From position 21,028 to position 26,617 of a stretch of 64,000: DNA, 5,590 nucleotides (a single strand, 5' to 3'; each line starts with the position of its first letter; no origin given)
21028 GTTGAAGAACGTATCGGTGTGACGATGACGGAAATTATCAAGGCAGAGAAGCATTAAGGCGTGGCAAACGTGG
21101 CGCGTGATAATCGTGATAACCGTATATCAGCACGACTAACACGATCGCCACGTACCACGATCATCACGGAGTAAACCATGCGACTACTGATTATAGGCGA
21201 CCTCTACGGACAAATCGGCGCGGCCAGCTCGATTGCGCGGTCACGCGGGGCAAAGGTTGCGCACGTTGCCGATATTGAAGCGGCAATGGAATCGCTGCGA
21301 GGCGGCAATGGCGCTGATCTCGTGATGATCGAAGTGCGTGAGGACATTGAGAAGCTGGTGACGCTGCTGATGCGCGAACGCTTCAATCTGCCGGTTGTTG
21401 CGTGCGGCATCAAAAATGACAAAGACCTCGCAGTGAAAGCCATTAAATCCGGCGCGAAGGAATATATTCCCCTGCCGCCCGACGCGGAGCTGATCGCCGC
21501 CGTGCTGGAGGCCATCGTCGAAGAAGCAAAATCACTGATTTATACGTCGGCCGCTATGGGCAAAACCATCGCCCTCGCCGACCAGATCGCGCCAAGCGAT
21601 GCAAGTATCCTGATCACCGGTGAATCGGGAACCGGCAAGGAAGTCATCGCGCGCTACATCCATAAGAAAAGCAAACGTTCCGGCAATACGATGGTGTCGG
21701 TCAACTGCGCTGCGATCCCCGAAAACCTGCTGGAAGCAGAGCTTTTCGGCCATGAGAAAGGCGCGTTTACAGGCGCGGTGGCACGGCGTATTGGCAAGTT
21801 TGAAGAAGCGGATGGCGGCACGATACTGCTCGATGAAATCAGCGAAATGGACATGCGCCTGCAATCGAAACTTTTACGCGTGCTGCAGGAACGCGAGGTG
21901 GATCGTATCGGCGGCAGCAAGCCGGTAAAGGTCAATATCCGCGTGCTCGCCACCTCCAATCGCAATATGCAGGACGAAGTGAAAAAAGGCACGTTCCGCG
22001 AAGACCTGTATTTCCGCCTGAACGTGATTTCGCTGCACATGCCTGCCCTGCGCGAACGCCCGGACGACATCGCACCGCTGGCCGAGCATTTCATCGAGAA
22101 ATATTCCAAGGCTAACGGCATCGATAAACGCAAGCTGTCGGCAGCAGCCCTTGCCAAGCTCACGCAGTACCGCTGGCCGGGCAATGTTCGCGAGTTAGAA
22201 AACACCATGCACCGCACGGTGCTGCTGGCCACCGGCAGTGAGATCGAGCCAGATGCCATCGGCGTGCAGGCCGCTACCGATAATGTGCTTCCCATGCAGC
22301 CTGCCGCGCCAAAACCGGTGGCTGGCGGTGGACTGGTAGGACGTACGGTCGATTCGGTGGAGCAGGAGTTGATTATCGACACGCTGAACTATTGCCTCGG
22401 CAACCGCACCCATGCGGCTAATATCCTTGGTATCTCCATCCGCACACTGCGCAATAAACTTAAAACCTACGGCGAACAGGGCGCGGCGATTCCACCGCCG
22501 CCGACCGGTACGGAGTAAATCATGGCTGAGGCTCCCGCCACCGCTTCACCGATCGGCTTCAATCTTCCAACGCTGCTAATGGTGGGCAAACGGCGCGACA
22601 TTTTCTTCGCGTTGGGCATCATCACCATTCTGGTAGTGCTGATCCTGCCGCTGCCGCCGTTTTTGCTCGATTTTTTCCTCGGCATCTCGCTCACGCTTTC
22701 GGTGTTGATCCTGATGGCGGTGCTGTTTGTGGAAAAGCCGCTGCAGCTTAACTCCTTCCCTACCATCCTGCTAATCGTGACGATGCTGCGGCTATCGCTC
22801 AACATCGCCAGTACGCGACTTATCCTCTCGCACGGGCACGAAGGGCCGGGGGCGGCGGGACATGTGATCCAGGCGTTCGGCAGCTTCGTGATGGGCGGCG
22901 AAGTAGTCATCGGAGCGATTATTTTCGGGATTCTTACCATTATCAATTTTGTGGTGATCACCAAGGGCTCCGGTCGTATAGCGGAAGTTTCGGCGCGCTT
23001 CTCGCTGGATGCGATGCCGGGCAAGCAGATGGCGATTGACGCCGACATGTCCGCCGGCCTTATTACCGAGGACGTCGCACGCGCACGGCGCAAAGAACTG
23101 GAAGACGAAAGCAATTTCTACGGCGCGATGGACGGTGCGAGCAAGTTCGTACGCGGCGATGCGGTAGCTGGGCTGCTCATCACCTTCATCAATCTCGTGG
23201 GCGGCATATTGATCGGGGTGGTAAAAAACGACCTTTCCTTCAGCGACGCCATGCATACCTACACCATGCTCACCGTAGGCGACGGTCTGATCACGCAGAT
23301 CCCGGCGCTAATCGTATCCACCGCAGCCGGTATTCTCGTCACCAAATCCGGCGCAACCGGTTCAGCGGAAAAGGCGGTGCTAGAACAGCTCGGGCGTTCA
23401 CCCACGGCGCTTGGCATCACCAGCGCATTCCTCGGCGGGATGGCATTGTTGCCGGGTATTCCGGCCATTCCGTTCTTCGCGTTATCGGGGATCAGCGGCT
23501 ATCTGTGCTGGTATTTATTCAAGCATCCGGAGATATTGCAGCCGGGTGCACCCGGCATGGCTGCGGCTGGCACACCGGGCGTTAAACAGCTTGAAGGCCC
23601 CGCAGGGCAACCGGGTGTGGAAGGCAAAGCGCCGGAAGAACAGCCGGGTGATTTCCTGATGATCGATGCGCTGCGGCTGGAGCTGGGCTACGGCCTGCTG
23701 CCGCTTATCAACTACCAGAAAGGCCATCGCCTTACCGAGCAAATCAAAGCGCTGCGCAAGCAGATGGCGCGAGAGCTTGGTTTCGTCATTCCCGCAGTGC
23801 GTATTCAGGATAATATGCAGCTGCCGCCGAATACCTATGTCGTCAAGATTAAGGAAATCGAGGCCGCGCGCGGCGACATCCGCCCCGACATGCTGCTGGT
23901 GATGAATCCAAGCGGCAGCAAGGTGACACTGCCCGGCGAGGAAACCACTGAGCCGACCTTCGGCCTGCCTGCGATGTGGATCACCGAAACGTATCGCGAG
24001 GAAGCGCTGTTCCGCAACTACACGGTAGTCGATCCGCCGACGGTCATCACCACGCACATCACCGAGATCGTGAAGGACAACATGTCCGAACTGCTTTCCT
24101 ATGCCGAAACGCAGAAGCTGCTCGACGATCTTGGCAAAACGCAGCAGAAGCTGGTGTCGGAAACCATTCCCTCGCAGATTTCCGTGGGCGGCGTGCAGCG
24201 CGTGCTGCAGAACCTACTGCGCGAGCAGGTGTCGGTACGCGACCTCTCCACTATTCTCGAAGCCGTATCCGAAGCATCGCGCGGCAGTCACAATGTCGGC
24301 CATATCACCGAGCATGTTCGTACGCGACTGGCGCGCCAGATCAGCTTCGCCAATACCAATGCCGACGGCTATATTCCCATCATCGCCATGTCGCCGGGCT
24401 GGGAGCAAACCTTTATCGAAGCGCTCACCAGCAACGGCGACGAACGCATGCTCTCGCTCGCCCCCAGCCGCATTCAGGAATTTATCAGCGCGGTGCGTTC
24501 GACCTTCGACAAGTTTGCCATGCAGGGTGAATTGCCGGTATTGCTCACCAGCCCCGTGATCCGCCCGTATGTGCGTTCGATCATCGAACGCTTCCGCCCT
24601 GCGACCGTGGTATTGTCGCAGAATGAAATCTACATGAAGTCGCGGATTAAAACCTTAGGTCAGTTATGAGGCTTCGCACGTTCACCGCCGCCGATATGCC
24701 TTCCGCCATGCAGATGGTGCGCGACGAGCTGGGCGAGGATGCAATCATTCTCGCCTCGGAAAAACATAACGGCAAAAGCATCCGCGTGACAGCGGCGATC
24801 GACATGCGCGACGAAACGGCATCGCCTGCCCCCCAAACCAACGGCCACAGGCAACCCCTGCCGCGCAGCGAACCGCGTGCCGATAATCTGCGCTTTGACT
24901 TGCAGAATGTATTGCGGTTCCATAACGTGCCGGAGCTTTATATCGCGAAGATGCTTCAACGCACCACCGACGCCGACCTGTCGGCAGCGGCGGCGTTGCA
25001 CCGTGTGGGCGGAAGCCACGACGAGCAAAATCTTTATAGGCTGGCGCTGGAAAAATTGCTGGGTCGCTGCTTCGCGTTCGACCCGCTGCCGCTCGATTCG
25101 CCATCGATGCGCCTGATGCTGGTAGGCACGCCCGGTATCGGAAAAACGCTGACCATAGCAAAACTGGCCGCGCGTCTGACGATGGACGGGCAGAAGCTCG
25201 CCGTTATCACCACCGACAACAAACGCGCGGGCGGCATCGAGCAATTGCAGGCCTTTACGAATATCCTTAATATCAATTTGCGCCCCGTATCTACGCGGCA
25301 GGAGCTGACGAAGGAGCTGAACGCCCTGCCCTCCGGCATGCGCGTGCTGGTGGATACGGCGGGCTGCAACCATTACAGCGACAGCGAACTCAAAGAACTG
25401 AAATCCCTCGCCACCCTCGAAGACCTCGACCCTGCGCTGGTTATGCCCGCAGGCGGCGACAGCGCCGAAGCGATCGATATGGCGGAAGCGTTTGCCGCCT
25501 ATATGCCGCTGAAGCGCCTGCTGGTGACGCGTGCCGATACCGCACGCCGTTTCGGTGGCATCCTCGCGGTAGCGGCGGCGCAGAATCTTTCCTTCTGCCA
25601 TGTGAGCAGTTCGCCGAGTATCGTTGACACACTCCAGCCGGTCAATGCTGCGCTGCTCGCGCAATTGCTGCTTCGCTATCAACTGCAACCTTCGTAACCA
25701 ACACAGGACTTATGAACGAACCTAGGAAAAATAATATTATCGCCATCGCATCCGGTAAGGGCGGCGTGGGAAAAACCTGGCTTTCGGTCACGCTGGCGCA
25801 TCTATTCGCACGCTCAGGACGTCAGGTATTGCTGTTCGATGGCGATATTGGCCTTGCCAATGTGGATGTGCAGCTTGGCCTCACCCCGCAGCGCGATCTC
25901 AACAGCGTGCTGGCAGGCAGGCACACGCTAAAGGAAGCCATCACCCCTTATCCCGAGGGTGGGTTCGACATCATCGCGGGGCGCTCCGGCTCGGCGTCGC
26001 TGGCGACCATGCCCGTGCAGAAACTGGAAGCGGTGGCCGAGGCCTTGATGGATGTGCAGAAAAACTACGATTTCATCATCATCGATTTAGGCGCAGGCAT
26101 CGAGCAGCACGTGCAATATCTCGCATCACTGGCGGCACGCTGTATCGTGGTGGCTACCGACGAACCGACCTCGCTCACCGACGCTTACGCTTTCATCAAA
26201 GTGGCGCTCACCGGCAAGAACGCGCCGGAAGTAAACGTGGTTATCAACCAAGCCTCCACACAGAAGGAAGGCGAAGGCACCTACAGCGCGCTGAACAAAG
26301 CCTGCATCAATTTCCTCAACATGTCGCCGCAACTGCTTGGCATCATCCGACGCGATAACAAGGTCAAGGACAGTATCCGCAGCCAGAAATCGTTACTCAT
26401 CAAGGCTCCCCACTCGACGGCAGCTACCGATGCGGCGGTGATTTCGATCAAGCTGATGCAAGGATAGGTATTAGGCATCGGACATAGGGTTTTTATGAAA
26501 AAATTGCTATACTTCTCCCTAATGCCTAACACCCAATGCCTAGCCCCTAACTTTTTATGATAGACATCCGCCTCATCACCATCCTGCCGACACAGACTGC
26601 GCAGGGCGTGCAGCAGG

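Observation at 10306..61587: Shared Pho-box-like direct-repeat promoter module in front of unrelated orphan genes (putative regulon)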

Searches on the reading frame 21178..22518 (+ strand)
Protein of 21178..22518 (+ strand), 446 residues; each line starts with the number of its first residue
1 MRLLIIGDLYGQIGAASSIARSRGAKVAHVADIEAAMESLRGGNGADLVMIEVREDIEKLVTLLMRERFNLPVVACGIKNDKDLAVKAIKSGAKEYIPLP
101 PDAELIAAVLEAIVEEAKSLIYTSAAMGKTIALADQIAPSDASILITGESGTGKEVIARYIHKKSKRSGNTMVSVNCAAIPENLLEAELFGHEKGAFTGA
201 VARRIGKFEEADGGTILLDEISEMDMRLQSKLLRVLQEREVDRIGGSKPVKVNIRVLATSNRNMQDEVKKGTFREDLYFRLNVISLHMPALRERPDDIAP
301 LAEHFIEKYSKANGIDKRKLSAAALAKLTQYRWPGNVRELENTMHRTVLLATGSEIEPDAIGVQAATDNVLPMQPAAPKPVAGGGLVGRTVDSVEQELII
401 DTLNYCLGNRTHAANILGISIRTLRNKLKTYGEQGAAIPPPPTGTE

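Call 22: search_protein_families(library=pfam, proteins=[window:21178-22518:+], max_evalue=0.001)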
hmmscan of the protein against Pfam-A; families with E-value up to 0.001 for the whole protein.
window:21178-22518:+ (446 aa): 11 families
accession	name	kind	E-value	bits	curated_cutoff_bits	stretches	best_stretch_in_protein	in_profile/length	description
PF00158.32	Sigma54_activat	-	1.5e-70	236.7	20.2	1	121-286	2-167/168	Sigma-54 interaction domain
PF25601.1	AAA_lid_14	-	1.1e-24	86.4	27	1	292-361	1-70/87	AAA+ ATPase lid domain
PF14532.12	Sigma54_activ_2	-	4.3e-20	72.8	25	1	135-291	15-138/138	Sigma-54 interaction domain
PF02954.25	HTH_8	-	8.4e-14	51.5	22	1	391-431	2-42/42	Bacterial regulatory protein, Fis family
PF07728.20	AAA_5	-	2e-09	38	22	1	144-266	2-126/139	AAA domain (dynein-related subfamily)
PF07724.20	AAA_2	-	2.2e-05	25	27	1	142-271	4-134/166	AAA domain (Cdc48 subfamily)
PF00493.29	MCM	-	3.3e-05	23.5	23.3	1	132-262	47-173/224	MCM P-loop domain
PF07726.17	AAA_3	-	4.9e-05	23.7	27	1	144-262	2-112/131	ATPase family associated with various cellular activities (AAA)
PF00072.30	Response_reg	-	8.1e-05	23.2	30.2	1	4-107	2-107/111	Response regulator receiver domain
PF00004.35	AAA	-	0.00012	23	21.2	1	144-265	1-111/131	ATPase family associated with various cellular activities (AAA)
PF13245.12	AAA_19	-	0.00036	21.1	25.1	0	141-239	11-117/134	AAA domain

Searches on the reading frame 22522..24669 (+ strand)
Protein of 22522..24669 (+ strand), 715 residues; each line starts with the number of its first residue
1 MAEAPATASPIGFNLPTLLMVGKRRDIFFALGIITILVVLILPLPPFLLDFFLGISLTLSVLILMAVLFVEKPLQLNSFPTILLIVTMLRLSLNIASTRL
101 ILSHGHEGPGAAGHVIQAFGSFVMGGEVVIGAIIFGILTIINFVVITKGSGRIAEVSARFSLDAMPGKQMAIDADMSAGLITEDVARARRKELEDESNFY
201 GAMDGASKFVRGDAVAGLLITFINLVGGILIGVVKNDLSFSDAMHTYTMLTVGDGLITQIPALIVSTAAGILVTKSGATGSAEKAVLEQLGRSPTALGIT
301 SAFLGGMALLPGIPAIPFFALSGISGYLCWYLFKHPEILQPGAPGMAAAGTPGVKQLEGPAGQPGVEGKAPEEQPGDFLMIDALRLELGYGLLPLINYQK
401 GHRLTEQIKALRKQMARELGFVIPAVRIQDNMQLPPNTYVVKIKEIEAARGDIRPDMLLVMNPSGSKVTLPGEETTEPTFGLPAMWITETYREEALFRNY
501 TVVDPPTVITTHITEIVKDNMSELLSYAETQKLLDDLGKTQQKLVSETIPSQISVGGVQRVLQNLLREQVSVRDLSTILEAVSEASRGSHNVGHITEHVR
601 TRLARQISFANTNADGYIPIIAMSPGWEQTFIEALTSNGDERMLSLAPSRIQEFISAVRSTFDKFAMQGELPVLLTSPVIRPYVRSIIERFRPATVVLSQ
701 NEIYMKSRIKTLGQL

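Call 22: search_protein_families(library=pfam, proteins=[window:22522-24669:+], max_evalue=0.001)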
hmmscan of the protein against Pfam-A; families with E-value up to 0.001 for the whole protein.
window:22522-24669:+ (715 aa): 1 family
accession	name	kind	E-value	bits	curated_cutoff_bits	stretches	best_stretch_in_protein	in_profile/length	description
PF00771.25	FHIPEP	-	4.3e-259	861.9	29.1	1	36-705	1-654/657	FHIPEP family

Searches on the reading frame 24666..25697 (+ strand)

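Call 22: search_protein_families(library=pfam, proteins=[window:24666-25697:+], max_evalue=0.001)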
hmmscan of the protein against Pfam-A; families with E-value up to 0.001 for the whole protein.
window:24666-25697:+ (343 aa): 2 families
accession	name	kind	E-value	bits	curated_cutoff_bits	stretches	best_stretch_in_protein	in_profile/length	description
PF00448.28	SRP54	-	6.6e-27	94.9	22.7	1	150-336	4-195/196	SRP54-type protein, GTPase domain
PF03308.22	MeaB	-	0.00038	20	23.1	1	147-185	33-71/273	Methylmalonyl Co-A mutase-associated GTPase MeaB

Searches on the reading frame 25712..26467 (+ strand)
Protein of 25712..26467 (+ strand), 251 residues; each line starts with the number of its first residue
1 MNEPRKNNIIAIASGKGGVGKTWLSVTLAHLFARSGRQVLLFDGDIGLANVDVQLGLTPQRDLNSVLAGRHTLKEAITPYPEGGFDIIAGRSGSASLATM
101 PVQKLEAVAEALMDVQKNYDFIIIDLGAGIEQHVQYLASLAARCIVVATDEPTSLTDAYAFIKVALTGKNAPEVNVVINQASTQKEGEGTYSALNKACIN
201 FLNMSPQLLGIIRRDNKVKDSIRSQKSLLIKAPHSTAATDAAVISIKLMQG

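Call 22: search_protein_families(library=pfam, proteins=[window:25712-26467:+], max_evalue=0.001)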
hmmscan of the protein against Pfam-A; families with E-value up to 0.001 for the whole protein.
window:25712-26467:+ (251 aa): 5 families
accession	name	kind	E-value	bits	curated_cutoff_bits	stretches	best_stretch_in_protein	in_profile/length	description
PF13614.12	AAA_31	-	1.4e-16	61.4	27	1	8-155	2-154/177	AAA domain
PF01656.29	CbiA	-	1.8e-16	60.7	25.4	1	10-226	1-123/125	CobQ/CobB/MinD/ParA nucleotide binding domain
PF10609.15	ParA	-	6.6e-14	52.4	27.1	1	7-243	3-240/246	NUBPL iron-transfer P-loop NTPase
PF06564.18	CBP_BcsQ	-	6.7e-07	29.5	21.3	1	9-244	3-229/234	Cellulose biosynthesis protein BcsQ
PF02374.21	ArsA_ATPase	-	2.3e-05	24.2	24.3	1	12-43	5-36/305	Anion-transporting ATPase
